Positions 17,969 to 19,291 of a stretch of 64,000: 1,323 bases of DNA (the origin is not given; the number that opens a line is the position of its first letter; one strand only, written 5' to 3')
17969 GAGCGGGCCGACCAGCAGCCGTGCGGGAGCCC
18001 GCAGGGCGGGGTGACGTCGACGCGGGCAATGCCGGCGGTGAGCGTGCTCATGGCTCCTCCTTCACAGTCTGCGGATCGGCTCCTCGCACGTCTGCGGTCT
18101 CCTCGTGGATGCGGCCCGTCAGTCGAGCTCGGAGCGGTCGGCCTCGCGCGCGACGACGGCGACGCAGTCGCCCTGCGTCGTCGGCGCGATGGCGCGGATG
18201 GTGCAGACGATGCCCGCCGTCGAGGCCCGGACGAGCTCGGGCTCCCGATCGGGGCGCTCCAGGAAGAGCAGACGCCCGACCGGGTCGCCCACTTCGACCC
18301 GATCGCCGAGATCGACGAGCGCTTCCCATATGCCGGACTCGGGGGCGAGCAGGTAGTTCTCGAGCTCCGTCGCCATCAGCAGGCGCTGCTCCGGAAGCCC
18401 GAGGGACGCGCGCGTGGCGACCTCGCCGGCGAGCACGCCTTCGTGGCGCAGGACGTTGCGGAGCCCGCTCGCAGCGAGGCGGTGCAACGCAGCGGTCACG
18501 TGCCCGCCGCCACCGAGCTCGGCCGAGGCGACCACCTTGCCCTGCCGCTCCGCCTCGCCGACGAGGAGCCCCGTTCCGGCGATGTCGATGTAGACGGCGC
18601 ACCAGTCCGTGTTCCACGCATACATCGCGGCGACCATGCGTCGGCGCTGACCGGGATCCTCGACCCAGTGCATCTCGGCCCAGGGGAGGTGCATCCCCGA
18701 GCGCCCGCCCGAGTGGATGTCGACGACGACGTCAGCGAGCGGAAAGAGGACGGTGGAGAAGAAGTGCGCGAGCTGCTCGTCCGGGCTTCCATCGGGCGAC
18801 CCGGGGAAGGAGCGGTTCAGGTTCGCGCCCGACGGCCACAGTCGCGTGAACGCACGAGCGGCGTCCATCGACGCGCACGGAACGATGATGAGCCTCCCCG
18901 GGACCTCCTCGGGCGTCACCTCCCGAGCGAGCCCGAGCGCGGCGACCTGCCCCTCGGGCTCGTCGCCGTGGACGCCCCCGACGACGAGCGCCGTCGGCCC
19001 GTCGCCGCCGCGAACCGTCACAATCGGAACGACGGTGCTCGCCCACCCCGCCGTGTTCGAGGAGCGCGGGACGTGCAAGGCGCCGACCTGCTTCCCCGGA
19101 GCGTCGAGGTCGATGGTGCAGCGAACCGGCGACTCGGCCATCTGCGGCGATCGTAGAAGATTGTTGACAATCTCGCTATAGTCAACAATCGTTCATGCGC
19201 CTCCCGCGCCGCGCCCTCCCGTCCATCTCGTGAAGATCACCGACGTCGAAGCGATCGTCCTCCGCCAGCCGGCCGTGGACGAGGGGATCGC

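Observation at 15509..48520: Four enolase-superfamily genes and multiple paralog pairs in 33 kb: an uncharacterised N-acyl/D-amino-acid or peptide catabolic supercluster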

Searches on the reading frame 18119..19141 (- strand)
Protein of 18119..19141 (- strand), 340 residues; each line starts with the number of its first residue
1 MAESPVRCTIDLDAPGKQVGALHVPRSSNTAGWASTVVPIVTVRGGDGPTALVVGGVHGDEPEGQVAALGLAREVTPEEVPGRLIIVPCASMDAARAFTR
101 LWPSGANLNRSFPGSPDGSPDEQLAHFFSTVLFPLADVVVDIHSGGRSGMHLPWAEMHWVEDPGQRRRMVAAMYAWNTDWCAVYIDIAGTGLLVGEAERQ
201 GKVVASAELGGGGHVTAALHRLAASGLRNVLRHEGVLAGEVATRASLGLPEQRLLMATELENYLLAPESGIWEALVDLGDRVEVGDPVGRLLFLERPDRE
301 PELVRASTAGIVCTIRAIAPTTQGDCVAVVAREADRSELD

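Call 5: search_protein_families(library=pfam, proteins=[window:18119-19141:-])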
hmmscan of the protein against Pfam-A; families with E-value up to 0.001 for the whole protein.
window:18119-19141:- (340 aa): 1 family
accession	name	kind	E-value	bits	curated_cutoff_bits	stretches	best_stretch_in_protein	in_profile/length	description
PF24827.1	AstE_AspA_cat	-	3.8e-32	111.8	25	1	47-233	1-191/192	Succinylglutamate desuccinylase/Aspartoacylase catalytic domain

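Call 13: search_protein_families(library=ncbifam, proteins=[window:18119-19141:-], max_evalue=0.00001)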
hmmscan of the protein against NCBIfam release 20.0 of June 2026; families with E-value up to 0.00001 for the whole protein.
window:18119-19141:- (340 aa): 1 family
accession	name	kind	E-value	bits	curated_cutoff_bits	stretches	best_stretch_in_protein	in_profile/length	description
TIGR02994.1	ectoine_eutE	equivalog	4.3e-76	256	402.7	1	3-331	2-325/325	N(2)-acetyl-L-2,4-diaminobutanoate deacetylase DoeB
